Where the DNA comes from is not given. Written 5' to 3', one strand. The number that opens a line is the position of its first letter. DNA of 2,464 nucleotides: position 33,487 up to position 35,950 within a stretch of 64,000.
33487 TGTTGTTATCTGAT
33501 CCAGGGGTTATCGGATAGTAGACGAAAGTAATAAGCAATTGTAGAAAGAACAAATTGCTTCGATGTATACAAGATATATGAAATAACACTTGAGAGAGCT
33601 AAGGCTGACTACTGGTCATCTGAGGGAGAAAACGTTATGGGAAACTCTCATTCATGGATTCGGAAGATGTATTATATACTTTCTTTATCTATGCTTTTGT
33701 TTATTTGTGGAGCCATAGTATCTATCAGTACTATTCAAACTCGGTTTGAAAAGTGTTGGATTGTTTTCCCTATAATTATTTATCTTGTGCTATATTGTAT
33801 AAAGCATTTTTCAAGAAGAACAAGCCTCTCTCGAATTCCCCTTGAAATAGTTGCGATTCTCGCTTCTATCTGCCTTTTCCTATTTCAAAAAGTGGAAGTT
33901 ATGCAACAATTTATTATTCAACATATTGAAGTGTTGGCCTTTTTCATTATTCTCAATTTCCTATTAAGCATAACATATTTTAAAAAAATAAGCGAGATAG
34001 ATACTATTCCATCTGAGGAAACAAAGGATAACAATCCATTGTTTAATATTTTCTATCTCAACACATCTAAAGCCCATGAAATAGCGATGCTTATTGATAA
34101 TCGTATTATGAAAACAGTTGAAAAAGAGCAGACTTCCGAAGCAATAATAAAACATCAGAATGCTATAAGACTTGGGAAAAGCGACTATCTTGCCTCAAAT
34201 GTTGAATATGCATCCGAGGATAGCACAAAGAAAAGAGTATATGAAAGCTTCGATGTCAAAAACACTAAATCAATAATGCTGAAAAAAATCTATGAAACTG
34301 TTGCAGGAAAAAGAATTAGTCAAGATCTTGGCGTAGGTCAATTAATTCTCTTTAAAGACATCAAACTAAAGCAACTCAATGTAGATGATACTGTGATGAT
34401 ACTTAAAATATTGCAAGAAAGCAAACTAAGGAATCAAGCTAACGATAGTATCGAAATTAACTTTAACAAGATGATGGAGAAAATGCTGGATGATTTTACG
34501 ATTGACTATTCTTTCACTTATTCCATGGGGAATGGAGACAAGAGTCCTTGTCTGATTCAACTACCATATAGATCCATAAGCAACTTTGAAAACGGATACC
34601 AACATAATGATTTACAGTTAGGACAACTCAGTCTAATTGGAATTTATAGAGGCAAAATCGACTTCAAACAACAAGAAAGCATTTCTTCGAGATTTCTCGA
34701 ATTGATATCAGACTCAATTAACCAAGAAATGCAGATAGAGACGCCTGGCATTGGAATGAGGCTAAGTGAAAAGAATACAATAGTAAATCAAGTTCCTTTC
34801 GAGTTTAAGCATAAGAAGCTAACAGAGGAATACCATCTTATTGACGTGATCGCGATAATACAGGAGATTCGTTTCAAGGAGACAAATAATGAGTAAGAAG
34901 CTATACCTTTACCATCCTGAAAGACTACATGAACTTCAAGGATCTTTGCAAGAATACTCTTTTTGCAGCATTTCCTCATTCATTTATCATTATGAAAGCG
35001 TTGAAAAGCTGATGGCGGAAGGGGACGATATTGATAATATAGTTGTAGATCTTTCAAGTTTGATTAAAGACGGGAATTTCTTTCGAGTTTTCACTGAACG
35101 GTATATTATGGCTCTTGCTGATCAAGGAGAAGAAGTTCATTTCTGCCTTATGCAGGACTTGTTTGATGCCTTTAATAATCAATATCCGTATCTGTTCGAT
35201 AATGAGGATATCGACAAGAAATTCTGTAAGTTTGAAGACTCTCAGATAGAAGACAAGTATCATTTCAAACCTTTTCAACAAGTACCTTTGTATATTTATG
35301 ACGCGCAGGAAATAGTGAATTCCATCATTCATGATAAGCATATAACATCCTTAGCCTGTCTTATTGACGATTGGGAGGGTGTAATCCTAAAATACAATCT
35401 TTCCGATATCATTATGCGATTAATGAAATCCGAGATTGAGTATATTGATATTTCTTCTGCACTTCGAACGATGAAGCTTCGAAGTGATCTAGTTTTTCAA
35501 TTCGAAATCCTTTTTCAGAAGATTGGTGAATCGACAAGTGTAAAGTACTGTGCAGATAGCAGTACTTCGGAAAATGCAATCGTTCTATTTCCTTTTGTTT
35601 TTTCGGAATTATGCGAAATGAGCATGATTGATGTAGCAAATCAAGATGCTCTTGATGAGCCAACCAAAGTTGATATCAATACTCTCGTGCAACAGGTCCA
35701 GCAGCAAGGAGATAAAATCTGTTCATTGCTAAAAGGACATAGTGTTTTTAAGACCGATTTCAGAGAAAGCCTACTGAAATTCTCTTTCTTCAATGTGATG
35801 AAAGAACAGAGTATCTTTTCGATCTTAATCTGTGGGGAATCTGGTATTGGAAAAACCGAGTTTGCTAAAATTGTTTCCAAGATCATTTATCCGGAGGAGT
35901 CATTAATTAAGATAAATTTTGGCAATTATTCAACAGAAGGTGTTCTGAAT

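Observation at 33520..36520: AT-rich two-gene module (4-TM protein plus ClpB-D2-like AAA+ ATPase) at the distal end of the element: candidate novel or Dodola-like antiphage system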

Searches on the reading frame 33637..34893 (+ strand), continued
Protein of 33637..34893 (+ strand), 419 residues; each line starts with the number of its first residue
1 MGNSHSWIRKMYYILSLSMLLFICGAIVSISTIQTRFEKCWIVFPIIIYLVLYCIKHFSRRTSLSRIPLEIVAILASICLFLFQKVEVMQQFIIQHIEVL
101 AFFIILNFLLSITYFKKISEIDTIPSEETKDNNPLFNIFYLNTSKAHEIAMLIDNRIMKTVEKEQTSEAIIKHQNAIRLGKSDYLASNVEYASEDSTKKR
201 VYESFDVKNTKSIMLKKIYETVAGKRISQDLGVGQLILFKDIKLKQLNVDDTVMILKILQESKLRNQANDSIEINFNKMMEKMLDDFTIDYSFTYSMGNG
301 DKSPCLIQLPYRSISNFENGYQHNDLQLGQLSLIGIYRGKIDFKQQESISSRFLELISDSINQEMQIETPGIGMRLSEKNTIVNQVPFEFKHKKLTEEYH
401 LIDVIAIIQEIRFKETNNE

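Call 69: search_protein_families(library=padloc, alignment_id=A6, max_evalue=1e-10)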
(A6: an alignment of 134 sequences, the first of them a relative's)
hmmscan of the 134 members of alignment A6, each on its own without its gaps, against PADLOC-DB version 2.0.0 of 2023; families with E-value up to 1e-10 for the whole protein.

A. member 1, L002:7092-7673:+ (194 aa): 0 families

B. families by the number of members that match (of 134 scanned): 73 families (the first 25 are shown)
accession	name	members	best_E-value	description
PDLC04135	mad3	3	9e-29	mads_3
PDLC04134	mad2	3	1.4e-22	mads_2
PDLC04965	PDC-S23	2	3.4e-42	-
PDLC04964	PDC-S23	2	2.9e-40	-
PDLC04963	PDC-S23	2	7.6e-37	-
PDLC03470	REase_II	2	2.4e-17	Type II restriction enzyme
PDLC02506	BrxL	1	0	BrxL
PDLC02508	BrxL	1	1.7e-201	BrxL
PDLC02509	BrxL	1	2.4e-143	BrxL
PDLC03297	MTase_II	1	3.8e-101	Type II methyltransferase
PDLC04853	PDC-S05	1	5.5e-95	-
PDLC04843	PDC-S05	1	1.2e-93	-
PDLC03418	REase_II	1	2.4e-87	Type II restriction enzyme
PDLC04852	PDC-S05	1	1.6e-85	-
PDLC04851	PDC-S05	1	1e-82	-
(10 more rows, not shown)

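Call 71: search_solved_structures(query=A4, max_evalue=10)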
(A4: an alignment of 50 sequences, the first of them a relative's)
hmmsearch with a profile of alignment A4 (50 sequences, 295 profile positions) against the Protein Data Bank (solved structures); distinct sequences matched with E-value up to 10: 0.

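Call 81: find_encoding_contigs(protein=P0339, flank=6000, max_places=4)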
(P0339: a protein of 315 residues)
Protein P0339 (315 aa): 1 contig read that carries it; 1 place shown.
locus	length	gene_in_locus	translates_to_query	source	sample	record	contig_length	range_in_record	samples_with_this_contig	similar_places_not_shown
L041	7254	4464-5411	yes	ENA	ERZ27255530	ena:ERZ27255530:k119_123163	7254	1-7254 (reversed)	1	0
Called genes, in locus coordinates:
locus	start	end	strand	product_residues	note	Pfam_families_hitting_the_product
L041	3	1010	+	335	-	?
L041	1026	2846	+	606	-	PF03235:GmrSD_N, PF07510:GmrSD_C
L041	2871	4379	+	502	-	PF00817:IMS, PF11799:IMS_C (weak)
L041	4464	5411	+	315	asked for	-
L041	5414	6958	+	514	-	PF13401:AAA_22 (faint), PF00004:AAA (faint), PF00158:Sigma54_activat (weak), PF07724:AAA_2, PF07728:AAA_5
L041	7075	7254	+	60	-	?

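Call 82: find_encoding_contigs(protein=P0353, flank=6000, max_places=4)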
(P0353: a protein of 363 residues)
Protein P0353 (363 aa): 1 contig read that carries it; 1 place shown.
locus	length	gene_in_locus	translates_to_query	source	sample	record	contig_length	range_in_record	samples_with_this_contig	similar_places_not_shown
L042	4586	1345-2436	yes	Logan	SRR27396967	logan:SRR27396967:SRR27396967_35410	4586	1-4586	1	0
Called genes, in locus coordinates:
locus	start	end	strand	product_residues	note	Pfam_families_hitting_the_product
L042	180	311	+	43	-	-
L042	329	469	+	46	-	-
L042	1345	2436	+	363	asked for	-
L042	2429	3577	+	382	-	PF00158:Sigma54_activat, PF00004:AAA (weak), PF07724:AAA_2, PF07728:AAA_5 (weak), PF13401:AAA_22 (faint)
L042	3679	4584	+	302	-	?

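Call 83: find_encoding_contigs(protein=P0335, flank=6000, max_places=3)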
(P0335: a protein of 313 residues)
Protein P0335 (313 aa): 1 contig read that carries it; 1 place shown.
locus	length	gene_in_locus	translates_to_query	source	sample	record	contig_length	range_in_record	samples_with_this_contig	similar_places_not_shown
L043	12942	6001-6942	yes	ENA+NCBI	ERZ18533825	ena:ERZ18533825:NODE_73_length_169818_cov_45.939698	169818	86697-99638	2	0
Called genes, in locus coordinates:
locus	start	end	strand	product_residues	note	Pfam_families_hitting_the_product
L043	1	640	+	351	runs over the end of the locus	PF01757:Acyl_transf_3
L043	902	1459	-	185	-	PF01184:Gpr1_Fun34_YaaH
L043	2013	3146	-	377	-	PF01757:Acyl_transf_3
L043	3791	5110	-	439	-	PF00324:AA_permease, PF03845:Spore_permease, PF13520:AA_permease_2, PF13906:AA_permease_C (weak)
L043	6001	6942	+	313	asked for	-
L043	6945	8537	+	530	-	PF00158:Sigma54_activat (weak), PF00004:AAA (weak), PF07724:AAA_2, PF07728:AAA_5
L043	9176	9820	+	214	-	-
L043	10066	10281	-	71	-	-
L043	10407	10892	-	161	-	-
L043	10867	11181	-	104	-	-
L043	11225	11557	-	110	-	PF13405:EF-hand_6 (faint)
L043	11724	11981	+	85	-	PF25213:HVO_A0261_N, PF14947:HTH_45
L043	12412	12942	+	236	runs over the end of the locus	-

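Call 84: find_encoding_contigs(protein=P0365, flank=6000, max_places=3)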
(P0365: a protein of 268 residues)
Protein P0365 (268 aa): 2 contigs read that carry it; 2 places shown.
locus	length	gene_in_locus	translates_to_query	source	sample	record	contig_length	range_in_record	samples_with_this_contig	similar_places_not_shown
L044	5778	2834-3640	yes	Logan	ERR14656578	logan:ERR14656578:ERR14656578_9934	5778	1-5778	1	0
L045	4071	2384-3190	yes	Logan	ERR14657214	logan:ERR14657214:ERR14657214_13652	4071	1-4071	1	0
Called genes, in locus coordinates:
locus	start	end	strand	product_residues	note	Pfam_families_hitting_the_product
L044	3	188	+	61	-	?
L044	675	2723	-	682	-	PF27199:YonV_C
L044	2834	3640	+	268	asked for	-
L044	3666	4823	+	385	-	PF00493:MCM (weak), PF00158:Sigma54_activat (weak), PF07724:AAA_2, PF07728:AAA_5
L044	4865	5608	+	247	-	PF18730:HEPN_Cthe2314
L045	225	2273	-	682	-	PF27199:YonV_C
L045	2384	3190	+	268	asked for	-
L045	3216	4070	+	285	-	?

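Call 85: find_encoding_contigs(protein=P0346, flank=6000, max_places=3)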
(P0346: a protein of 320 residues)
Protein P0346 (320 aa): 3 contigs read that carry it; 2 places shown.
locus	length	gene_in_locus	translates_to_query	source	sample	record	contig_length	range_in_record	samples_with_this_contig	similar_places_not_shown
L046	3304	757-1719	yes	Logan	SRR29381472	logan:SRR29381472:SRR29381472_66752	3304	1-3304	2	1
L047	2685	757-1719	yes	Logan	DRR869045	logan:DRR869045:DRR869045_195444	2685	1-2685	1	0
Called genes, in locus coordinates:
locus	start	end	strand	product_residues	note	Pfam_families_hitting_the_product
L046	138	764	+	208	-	-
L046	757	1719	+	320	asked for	-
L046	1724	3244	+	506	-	PF07724:AAA_2, PF00004:AAA (weak), PF07728:AAA_5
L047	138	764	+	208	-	-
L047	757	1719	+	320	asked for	-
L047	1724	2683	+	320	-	?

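Call 95: find_related_loci(query=A1, collection=viral_contigs, flank=8000)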
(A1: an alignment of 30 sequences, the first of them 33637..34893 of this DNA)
Query A1 (419 aa) in viral_contigs; peptide patterns used: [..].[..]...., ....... (x = any residue, [..] = any of these).
101 stretches matched a pattern, but none encodes a relative of the query by tblastn (E <= 1e-3).

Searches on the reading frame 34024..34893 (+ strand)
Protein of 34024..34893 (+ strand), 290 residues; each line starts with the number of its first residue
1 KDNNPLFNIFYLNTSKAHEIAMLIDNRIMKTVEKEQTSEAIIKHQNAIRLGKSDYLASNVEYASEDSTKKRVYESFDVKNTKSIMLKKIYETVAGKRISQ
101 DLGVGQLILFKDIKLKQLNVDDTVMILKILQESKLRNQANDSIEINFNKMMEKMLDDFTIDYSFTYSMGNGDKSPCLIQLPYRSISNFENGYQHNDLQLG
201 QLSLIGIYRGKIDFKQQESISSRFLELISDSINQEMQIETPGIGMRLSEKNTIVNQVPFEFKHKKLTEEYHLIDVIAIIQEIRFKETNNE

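Call 34: search_protein_families(library=pfam, proteins=[window:34036-34893:+], max_evalue=10)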
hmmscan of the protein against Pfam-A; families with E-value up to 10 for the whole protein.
window:34036-34893:+ (286 aa): 1 family
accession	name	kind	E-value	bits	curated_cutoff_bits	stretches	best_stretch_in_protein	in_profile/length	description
PF17035.10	BET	-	0.15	12.6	24.5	1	110-151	13-55/64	Bromodomain extra-terminal - transcription regulation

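Call 77: search_dna_similar(query=window:34024-34893:+, collection=plasmids, mode=protein, max_rows=40, max_evalue=0.001)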
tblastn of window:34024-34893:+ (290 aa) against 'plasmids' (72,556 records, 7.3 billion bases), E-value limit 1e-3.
Records with a match: 4; places in all: 4; records where one place covers at least 80% of the query: 2.
Best place of each record, by identity: <60% 4.
By first word of the organism name: Priestia 2; Listeria 1; Halobacillus 1.
By predicted mobility (MOB-suite, as given by PLSDB): mobilizable 3; non-mobilizable 1.
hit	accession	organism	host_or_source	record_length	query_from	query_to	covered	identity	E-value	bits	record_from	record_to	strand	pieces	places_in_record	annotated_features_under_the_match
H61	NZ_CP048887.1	Priestia megaterium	culture,agricultural soil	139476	1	282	97%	28.3%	2e-19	96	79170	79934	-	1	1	hypothetical protein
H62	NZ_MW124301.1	Listeria seeligeri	-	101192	4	282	96%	27.6%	1e-13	78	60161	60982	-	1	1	hypothetical protein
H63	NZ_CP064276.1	Priestia megaterium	cell culture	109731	1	210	72%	28.0%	5e-14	79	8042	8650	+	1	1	hypothetical protein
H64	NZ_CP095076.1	Halobacillus amylolyticus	single cell,Saltern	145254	7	222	74%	26.5%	5e-10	67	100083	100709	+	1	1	hypothetical protein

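Call 78: search_dna_similar(query=window:34024-34893:+, collection=phages, mode=protein, max_rows=20, max_evalue=0.001)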
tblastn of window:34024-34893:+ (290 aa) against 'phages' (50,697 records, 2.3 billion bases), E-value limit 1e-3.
No match.

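Call 79: get_annotated_region(hit=H61, flank=6000)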
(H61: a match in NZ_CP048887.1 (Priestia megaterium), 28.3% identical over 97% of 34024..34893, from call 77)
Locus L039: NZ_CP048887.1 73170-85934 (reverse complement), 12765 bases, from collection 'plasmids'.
description: Priestia megaterium strain Mes11 plasmid pBMG4, complete sequence
organism: Priestia megaterium (NCBI taxid 1404)
taxonomy: Bacteria; Bacillota; Bacilli; Bacillales; Bacillaceae; Priestia; Priestia megaterium
host: -; source: culture,agricultural soil; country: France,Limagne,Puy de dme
typing (MOB-suite, as given by PLSDB): mobilizable; replicon rep_cluster_385; relaxase MOBP
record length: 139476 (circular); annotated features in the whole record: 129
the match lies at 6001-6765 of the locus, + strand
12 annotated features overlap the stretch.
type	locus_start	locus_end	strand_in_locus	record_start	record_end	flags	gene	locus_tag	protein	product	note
CDS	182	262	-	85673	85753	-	-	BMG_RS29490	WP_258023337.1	MerR family transcriptional regulator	GO:0006355 - regulation of DNA-templated transcription [Evidence IEA]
CDS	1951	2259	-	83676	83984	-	-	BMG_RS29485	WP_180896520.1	helix-turn-helix transcriptional regulator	-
CDS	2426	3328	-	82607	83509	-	-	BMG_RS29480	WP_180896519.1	alpha/beta hydrolase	-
CDS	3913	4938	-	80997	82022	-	namA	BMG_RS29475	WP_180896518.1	NADPH dehydrogenase NamA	-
CDS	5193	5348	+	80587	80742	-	-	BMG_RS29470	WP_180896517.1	hypothetical protein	-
CDS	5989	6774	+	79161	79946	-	-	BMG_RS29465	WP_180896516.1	hypothetical protein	-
CDS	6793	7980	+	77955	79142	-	-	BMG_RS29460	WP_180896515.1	AAA family ATPase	-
CDS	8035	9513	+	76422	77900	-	-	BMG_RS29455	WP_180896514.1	hypothetical protein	-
CDS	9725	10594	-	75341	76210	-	-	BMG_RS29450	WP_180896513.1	DUF4062 domain-containing protein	-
CDS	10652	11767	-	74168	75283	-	-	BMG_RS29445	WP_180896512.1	hypothetical protein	-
CDS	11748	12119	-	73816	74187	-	-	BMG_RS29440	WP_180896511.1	hypothetical protein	-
CDS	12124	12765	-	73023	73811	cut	-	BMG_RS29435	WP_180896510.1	hypothetical protein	-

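Call 80: get_annotated_region(hit=H64, flank=6000)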
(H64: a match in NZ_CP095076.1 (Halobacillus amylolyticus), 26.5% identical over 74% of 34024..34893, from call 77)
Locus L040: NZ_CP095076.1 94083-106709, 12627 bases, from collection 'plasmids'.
description: Halobacillus amylolyticus strain SSHM10-5 plasmid unnamed1, complete sequence
organism: Halobacillus amylolyticus (NCBI taxid 2932259)
taxonomy: Bacteria; Bacillota; Bacilli; Bacillales; Bacillaceae; Halobacillus; Halobacillus amylolyticus
host: -; source: single cell,Saltern; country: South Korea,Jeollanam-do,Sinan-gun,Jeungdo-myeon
typing (MOB-suite, as given by PLSDB): non-mobilizable
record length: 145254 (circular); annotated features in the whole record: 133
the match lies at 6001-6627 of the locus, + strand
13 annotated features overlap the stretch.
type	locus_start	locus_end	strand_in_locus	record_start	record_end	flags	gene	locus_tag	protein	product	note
CDS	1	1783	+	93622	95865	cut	-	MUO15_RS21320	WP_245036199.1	VirD4-like conjugal transfer protein, CD1115 family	-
CDS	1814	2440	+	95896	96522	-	-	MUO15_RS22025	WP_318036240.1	toprim domain-containing protein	-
CDS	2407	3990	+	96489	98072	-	-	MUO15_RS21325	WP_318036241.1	DNA topoisomerase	GO:0006265 - DNA topological change [Evidence IEA]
CDS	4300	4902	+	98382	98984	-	-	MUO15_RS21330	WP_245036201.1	hypothetical protein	-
CDS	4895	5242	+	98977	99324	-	-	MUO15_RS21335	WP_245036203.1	hypothetical protein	-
CDS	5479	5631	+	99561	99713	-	-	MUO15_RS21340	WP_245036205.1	recombinase family protein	GO:0006310 - DNA recombination [Evidence IEA]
CDS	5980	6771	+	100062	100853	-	-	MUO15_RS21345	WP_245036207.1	hypothetical protein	-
CDS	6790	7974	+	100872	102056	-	-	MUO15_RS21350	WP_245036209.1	AAA family ATPase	-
CDS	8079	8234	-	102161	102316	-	-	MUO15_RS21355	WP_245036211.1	hypothetical protein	-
CDS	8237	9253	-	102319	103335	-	-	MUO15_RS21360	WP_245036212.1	hypothetical protein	-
CDS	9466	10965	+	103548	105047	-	istA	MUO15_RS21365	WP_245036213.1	IS21 family transposase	-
CDS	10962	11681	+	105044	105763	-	istB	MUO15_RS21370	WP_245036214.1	IS21-like element helper ATPase IstB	-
CDS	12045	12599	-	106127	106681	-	-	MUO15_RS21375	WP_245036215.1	recombinase family protein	GO:0006310 - DNA recombination [Evidence IEA]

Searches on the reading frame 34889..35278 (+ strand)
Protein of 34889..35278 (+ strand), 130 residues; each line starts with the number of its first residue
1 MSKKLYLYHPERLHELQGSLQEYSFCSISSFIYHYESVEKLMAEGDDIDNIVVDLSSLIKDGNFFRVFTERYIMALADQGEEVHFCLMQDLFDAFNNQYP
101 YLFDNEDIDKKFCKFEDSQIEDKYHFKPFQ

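Call 92: search_protein_families(library=pfam, proteins=[window:34889-35278:+], max_evalue=10)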
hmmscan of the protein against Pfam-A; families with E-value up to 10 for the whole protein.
window:34889-35278:+ (130 aa): 0 families

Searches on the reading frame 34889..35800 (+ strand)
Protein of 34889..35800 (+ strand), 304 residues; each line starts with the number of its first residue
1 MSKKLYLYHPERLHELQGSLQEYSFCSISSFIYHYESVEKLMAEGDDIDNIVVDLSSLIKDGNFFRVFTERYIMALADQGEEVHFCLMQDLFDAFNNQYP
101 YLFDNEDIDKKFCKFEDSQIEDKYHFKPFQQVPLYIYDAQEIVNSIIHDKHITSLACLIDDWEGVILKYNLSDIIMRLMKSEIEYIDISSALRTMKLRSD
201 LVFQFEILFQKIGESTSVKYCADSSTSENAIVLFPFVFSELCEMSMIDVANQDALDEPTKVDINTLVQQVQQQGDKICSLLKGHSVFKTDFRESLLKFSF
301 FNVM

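Call 34: search_protein_families(library=pfam, proteins=[window:34889-35800:+], max_evalue=10)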
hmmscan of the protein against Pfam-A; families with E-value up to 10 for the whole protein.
window:34889-35800:+ (304 aa): 0 families

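Call 70: search_solved_structures(query=window:34889-35800:+, max_evalue=10)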
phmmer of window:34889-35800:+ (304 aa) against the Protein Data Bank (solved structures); distinct sequences matched with E-value up to 10: 3.
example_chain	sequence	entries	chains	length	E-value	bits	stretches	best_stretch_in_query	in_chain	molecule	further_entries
3l2d_A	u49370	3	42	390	0.13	14.9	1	102-170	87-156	Glycocyamine kinase beta chain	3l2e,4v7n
3l2e_A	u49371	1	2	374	0.14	14.8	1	103-170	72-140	Glycocyamine kinase alpha chain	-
2f77_X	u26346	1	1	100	0.33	13.6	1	68-152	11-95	Core protein p10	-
